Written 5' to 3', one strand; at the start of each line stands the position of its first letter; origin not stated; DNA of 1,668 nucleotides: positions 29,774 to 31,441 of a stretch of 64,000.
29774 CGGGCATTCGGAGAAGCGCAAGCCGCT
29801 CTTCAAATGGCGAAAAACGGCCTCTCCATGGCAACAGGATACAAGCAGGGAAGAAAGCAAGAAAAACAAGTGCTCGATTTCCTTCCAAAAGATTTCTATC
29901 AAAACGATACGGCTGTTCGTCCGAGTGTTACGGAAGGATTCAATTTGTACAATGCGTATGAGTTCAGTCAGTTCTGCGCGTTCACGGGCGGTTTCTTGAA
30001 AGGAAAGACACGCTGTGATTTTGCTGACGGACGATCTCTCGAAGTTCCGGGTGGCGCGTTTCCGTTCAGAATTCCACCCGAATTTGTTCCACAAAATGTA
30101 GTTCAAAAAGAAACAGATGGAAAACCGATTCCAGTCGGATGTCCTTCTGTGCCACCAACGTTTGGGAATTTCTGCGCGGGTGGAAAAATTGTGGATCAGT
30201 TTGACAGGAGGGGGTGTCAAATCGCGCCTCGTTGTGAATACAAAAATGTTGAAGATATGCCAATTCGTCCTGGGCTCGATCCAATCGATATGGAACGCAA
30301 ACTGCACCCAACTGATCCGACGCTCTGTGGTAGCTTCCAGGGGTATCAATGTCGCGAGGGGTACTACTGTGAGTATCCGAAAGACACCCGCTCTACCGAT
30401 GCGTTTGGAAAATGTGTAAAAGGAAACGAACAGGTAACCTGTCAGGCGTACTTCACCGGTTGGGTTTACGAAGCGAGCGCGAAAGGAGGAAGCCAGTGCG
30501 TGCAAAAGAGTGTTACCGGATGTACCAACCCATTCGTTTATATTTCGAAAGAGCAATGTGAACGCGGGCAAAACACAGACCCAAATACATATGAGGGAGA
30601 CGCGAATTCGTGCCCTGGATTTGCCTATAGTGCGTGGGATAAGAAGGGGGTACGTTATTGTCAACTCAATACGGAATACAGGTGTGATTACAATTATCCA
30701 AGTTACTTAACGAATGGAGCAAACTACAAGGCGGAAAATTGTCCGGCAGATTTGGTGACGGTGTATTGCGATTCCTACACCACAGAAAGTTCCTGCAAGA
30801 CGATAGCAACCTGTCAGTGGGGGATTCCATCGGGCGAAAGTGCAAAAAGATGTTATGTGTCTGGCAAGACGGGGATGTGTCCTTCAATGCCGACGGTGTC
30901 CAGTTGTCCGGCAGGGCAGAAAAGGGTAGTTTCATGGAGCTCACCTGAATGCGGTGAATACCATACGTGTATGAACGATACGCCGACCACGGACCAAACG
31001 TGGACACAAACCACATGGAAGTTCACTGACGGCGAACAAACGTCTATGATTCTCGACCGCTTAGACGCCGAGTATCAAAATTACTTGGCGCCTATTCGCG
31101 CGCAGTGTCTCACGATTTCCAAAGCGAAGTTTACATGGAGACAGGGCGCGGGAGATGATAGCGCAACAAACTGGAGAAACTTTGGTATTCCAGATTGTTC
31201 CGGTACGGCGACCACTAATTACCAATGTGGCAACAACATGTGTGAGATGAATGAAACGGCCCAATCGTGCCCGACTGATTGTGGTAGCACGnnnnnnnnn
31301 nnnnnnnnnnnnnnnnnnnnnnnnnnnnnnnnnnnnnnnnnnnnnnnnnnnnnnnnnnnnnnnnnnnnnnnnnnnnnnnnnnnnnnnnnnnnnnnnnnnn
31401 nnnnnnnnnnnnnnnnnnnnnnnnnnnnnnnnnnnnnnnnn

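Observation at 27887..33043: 1718-aa modular cysteine-rich surface protein with ancient internal duplications, Asp-rich Ca-binding-like loops and six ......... repeats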

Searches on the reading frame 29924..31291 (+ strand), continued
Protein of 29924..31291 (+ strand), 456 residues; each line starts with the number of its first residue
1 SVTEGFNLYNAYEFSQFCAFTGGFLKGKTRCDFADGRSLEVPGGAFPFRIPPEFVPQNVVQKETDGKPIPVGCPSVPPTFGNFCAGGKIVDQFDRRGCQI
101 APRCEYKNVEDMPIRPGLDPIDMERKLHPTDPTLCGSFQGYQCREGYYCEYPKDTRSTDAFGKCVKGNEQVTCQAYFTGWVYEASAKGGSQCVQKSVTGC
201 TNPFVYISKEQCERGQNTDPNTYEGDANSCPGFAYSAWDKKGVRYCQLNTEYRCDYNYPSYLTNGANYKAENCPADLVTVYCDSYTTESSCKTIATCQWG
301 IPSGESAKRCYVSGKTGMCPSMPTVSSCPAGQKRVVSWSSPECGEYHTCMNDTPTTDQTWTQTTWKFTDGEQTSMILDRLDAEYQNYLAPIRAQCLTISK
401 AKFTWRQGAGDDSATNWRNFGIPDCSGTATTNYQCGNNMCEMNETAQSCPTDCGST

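Call 47: search_protein_families(library=pfam, max_evalue=1, proteins=[P0136, P0139, P0144, P0169, P0108, P0113, P0138, P0177, P0190, P0159])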
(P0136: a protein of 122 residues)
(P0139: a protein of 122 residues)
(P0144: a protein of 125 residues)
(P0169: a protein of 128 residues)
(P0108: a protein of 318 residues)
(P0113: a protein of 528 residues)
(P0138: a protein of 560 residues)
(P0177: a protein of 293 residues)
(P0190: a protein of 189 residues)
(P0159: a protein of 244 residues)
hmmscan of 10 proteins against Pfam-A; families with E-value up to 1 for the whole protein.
P0136 (122 aa): 3 families
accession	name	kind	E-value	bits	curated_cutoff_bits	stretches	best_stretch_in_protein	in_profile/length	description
PF00014.29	Kunitz_BPTI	-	0.0088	16.7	21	2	75-114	10-50/53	Kunitz/Bovine pancreatic trypsin inhibitor domain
PF16219.11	DUF4879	-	0.18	12.5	22.7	0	16-61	75-120/125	Domain of unknown function (DUF4879)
PF12528.13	T2SSppdC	-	0.53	11.6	22.5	0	10-48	20-59/79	Type II secretion prepilin peptidase dependent protein C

P0139 (122 aa): 1 family
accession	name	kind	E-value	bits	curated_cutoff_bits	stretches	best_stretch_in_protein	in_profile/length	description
PF00014.29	Kunitz_BPTI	-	1.4e-05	25.6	21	2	26-67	9-50/53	Kunitz/Bovine pancreatic trypsin inhibitor domain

P0144 (125 aa): 1 family
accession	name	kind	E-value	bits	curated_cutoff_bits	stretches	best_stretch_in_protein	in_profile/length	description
PF00014.29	Kunitz_BPTI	-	0.18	12.5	21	1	65-114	2-50/53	Kunitz/Bovine pancreatic trypsin inhibitor domain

P0169 (128 aa): 3 families
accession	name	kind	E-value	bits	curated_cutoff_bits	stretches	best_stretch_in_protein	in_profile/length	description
PF00014.29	Kunitz_BPTI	-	0.0026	18.4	21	1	76-117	9-50/53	Kunitz/Bovine pancreatic trypsin inhibitor domain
PF01549.29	ShK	-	0.039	15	20.9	0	94-117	8-32/37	ShK domain-like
PF24613.1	EGF_Hmr-1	-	0.35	11.2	27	1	18-35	7-24/45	Cadherin-related hmr-1, EGF domain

P0108 (318 aa): 3 families
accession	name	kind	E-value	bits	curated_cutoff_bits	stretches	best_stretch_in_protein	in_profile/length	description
PF06003.18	SMN_Tudor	-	0.16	12.5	22.7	1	78-99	18-39/58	Survival motor neuron protein (SMN), Tudor domain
PF00014.29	Kunitz_BPTI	-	0.32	11.6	21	0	270-314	6-50/53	Kunitz/Bovine pancreatic trypsin inhibitor domain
PF18966.5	Lipoprotein_23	-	0.39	11.3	25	1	283-315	14-46/179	Uncharacterised lipoprotein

P0113 (528 aa): 4 families
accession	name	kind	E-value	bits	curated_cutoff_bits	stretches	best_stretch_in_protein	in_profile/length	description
PF00031.27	Cystatin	-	1.4e-13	51.3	22.2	2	24-104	1-78/92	Cystatin domain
PF16845.11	SQAPI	-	5.1e-09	36.8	31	1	30-78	3-49/83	Aspartic acid proteinase inhibitor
PF00014.29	Kunitz_BPTI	-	0.00013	22.5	21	1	424-463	10-50/53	Kunitz/Bovine pancreatic trypsin inhibitor domain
PF15698.10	Phosphatase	-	0.055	13.1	28.4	1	385-460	150-225/256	Phosphatase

P0138 (560 aa): 3 families
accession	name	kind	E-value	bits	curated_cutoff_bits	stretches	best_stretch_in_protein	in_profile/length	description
PF00014.29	Kunitz_BPTI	-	0.001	19.7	21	2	494-533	10-49/53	Kunitz/Bovine pancreatic trypsin inhibitor domain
PF24716.1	WapI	-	0.004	17.8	27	1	315-402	42-132/138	Immunity protein WapI-like family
PF19829.4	DUF6310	-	0.21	12.1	27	0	327-364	46-83/126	Family of unknown function (DUF6310)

P0177 (293 aa): 1 family
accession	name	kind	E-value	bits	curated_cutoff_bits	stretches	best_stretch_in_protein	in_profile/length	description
PF00014.29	Kunitz_BPTI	-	9.2e-23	80.6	21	3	62-112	6-53/53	Kunitz/Bovine pancreatic trypsin inhibitor domain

P0190 (189 aa): 1 family
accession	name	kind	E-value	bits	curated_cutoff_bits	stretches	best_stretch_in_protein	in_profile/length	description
PF00014.29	Kunitz_BPTI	-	0.0072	16.9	21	1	112-155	6-50/53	Kunitz/Bovine pancreatic trypsin inhibitor domain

P0159 (244 aa): 1 family
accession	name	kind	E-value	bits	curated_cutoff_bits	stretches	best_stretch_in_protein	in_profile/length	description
PF00014.29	Kunitz_BPTI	-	0.017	15.8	21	1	129-170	8-50/53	Kunitz/Bovine pancreatic trypsin inhibitor domain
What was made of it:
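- On Kunitz/BPTI (PF00014): Relatives retrieved by the profile pass the Pfam cut-off: P0177 80.6 bits, P0139 25.6, P0113 22.5 (call 47).
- Closest known: Kunitz/BPTI serine-protease inhibitor domain. Same: Intermediates pass the Pfam cut-off (call 47).
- Relatives found with the same profile pass the Pfam Kunitz_BPTI cut-off, one of them next to cystatin domains (call 47).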

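Call 48: search_protein_families(library=pfam, max_evalue=1, proteins=[P0180, P0186, P0130, P0131, P0111, P0184, P0192, P0167, P0173, P0074])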
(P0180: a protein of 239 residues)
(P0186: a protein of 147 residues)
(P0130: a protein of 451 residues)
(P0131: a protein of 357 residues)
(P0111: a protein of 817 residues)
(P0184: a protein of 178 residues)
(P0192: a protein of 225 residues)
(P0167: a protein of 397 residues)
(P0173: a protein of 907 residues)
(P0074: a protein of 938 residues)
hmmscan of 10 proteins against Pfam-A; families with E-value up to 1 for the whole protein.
P0180 (239 aa): 3 families
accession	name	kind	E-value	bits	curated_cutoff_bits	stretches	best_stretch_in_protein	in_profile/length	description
PF14625.12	Lustrin_cystein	-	5.9e-07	30.1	27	1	126-168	5-42/46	Lustrin, cysteine-rich repeated domain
PF08583.15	Cmc1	-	0.1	13.1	22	0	84-107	23-46/70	Cytochrome c oxidase biogenesis protein Cmc1 like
PF03995.18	Inhibitor_I36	-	0.21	12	21.1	0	114-125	7-18/69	Peptidase inhibitor family I36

P0186 (147 aa): 3 families
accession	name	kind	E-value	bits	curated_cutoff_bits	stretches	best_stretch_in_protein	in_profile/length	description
PF14625.12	Lustrin_cystein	-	5.4e-07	30.3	27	2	35-62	12-39/46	Lustrin, cysteine-rich repeated domain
PF25454.1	zf-C3HC4_IRF-2BP1_2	-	0.087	13.5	26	0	108-138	30-60/72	IRF-2BP1/2 C3HC4 zinc finger domain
PF05980.17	Toxin_7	-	0.83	10.4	27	0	39-57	6-24/34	Toxin 7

P0130 (451 aa): 0 families

P0131 (357 aa): 4 families
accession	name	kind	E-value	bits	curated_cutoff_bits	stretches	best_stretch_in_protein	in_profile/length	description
PF01471.23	PG_binding_1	-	6.6e-10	39.5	23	1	87-130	1-41/57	Putative peptidoglycan binding domain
PF09374.15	PG_binding_3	-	0.0059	17.2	24.6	0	138-157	15-34/76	Predicted Peptidoglycan domain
PF09193.15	CholecysA-Rec_N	-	0.024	15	27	0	333-351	3-21/47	Cholecystokinin A receptor, N-terminal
PF25093.1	DUF7807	-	0.25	11.4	27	1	6-85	31-109/170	Family of unknown function (DUF7807)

P0111 (817 aa): 6 families
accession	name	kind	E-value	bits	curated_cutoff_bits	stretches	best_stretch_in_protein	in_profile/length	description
PF00404.24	Dockerin_1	-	0.0009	19.8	22.9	1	22-77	2-56/57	Dockerin type I domain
PF13499.12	EF-hand_7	-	0.015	16.1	30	1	23-74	12-66/67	EF-hand domain pair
PF16455.10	UBD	-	0.028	15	27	0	595-616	64-85/103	Ubiquitin-binding domain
PF00036.39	EF-hand_1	-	0.038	14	25.4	0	58-76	10-28/29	EF hand domain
PF01083.28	Cutinase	-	0.055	13.8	25.9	0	479-493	73-87/173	Cutinase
PF13405.12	EF-hand_6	-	0.062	13.5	25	0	58-75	10-27/30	EF-hand domain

P0184 (178 aa): 3 families
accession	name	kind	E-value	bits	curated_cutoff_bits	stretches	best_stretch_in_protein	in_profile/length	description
PF10967.13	DUF2769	-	0.22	12.5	22.8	1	88-124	3-43/57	Protein of unknown function (DUF2769)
PF21362.3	Sina_RING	-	0.29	11.7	29.3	0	7-25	3-21/35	E3 ubiquitin-protein ligase sina/sinah, RING finger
PF09746.14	Membralin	-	0.47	10.1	23.7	1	126-160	221-254/392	Tumour-associated protein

P0192 (225 aa): 1 family
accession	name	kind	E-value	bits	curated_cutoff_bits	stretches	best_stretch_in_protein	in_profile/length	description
PF02822.19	Antistasin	-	0.021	15.8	21.2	1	170-185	7-22/26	Antistasin family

P0167 (397 aa): 9 families
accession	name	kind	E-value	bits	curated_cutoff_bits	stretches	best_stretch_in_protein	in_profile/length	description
PF18915.5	DUF5667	-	4.2e-13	50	27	1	42-156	1-98/99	Domain of unknown function (DUF5667)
PF00050.26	Kazal_1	-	1.4e-06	28.6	21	1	275-296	8-29/49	Kazal-type serine protease inhibitor domain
PF07648.20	Kazal_2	-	1.2e-05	25.8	22.8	1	278-298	9-30/48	Kazal-type serine protease inhibitor domain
PF07361.16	Cytochrom_B562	-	0.036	15.1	30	1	62-130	10-84/102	Cytochrome b562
PF03623.18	Focal_AT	-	0.16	12.4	23.3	1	157-227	24-95/133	Focal adhesion targeting region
PF08702.15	Fib_alpha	-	0.22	12.1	29.9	1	97-201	25-128/143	Fibrinogen alpha/beta chain family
PF07160.18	SKA1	-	0.28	11.4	29.6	1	79-168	11-101/243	Spindle and kinetochore-associated protein 1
PF01196.24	Ribosomal_L17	-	0.46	11.8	27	0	116-185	12-86/97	Ribosomal protein L17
PF00734.23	CBM_1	-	0.47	10.8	20.6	0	318-341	2-28/29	Fungal cellulose binding domain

P0173 (907 aa): 5 families
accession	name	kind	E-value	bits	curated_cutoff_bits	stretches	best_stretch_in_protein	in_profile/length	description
PF18915.5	DUF5667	-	7.8e-05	23.5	27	1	72-173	1-98/99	Domain of unknown function (DUF5667)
PF11985.13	Phage_Mu_Gp27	-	0.00033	21.5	28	1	99-186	12-97/173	Bacteriophage Mu, Gp27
PF14841.11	FliG_M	-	0.026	15.2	25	0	315-341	38-64/76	FliG middle domain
PF02562.22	PhoH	-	0.2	11.6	27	1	168-230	83-145/205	PhoH-like protein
PF13428.12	TPR_14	-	0.54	11.5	23.5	0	258-280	21-43/44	Tetratricopeptide repeat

P0074 (938 aa): 3 families
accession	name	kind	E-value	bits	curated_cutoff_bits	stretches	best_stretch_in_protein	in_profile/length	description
PF18915.5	DUF5667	-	4e-14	53.3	27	1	90-184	1-96/99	Domain of unknown function (DUF5667)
PF22889.1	Tea_mid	-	0.26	11.8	27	1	106-165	83-142/159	Telomere ends associated, middle domain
PF25734.1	RelB_like_antitoxin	-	0.33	11.3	27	0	502-528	4-30/43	Putative antitoxin family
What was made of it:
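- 30305..30424 (+): Module c, aa 807-846, 4 Cys: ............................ Possibly Lustrin_cystein-like. Relatives P0180 and P0186, found with the core profile, pass the Pfam Lustrin_cystein cut-off (30 bits against 27; call 48).
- On Pfam Lustrin_cystein (PF14625): Relatives of module c (P0180, P0186) score about 30 bits (call 48).
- Module c: its relatives pass the Pfam Lustrin_cystein cut-off (call 48).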

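Call 49: search_protein_families(library=pfam, max_evalue=1, proteins=[P0124, P0126, P0117, P0141, P0093, P0178, P0191, P0123, P0132, P0135])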
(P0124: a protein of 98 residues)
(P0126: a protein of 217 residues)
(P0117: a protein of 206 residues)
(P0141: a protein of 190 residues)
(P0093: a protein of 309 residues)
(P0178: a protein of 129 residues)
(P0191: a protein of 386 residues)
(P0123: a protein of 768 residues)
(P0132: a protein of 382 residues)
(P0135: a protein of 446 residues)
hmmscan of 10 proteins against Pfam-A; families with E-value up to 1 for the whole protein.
P0124 (98 aa): 1 family
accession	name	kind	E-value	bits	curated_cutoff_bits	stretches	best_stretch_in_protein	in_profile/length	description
PF18911.6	PKD_4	-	0.16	12.5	27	1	7-22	33-48/85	PKD domain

P0126 (217 aa): 1 family
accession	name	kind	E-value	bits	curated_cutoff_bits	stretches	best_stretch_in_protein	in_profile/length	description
PF05562.16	WCOR413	-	0.28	11.6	25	1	22-48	40-66/183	Cold acclimation protein WCOR413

P0117 (206 aa): 0 families

P0141 (190 aa): 0 families

P0093 (309 aa): 1 family
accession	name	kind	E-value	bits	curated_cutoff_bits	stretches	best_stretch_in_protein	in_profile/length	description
PF02822.19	Antistasin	-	0.019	15.9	21.2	1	246-262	9-24/26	Antistasin family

P0178 (129 aa): 0 families

P0191 (386 aa): 0 families

P0123 (768 aa): 0 families

P0132 (382 aa): 2 families
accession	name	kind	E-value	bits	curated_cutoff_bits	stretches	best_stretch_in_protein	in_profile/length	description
PF05895.17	DUF859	-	0.056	12.4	28.8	1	307-343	294-330/626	Siphovirus protein of unknown function (DUF859)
PF13290.12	CHB_HEX_C_1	-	0.078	13.4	22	1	290-328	26-63/67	Chitobiase/beta-hexosaminidase C-terminal domain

P0135 (446 aa): 0 families

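Call 87: list_cluster_members(proteins=[P0136, P0139, P0177, P0113, P0167, P0186, P0124, P0062])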
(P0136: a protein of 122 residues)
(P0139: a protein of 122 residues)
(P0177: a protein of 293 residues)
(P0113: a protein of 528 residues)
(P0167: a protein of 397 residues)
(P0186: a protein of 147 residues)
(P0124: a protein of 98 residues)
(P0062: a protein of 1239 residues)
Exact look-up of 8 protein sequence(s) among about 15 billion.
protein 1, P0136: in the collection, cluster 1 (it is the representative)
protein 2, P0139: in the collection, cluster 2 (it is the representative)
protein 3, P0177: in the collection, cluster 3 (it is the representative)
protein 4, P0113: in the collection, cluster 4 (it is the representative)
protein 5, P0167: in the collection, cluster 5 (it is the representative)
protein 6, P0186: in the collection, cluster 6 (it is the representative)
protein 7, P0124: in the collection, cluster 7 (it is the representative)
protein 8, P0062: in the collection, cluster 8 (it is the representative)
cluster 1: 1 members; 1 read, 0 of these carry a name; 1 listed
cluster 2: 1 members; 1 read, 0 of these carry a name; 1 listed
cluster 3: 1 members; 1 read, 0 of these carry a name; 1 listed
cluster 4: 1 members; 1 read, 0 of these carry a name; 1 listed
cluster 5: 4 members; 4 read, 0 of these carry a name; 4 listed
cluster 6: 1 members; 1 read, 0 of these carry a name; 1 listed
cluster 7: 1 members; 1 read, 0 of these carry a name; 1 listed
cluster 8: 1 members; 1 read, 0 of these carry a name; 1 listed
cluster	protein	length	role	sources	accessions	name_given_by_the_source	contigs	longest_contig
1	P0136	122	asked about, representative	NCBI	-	-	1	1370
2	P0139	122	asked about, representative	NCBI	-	-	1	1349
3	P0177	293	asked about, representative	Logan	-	-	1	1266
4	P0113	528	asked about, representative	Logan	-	-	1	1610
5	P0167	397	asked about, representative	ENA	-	-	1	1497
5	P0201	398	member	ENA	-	-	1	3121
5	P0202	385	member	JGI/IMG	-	-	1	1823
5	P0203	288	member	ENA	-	-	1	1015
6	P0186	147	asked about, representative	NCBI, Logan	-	-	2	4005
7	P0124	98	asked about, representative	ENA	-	-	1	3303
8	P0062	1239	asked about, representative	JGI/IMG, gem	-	-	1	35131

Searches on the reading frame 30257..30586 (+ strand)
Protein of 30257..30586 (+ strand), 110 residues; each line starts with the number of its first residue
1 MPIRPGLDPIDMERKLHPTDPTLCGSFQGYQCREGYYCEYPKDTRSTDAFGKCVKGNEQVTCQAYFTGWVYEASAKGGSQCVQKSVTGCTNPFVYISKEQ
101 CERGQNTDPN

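Call 16: search_protein_families(library=pfam, max_evalue=10, proteins=[window:30257-30586:+])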
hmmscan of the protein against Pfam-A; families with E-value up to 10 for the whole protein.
window:30257-30586:+ (110 aa): 0 families
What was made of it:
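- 30305..30424 (+): There is no direct Pfam hit on this protein (call 16).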

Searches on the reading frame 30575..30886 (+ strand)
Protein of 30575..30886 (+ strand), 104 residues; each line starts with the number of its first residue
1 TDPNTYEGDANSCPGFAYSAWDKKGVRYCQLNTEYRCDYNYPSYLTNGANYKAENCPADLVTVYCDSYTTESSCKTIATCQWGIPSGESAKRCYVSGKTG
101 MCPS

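Call 16: search_protein_families(library=pfam, max_evalue=10, proteins=[window:30575-30886:+])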
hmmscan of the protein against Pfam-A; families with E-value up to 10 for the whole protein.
window:30575-30886:+ (104 aa): 0 families

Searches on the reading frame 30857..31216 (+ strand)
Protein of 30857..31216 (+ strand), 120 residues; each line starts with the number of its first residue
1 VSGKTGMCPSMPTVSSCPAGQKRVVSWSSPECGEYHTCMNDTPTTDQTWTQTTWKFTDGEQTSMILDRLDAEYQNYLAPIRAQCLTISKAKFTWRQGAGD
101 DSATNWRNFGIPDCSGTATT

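Call 16: search_protein_families(library=pfam, max_evalue=10, proteins=[window:30857-31216:+])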
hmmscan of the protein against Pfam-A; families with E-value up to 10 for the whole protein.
window:30857-31216:+ (120 aa): 1 family
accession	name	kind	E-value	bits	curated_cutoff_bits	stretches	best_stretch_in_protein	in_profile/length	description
PF19987.4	DUF6423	-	0.052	13.7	29.7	1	24-66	26-66/161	Family of unknown function (DUF6423)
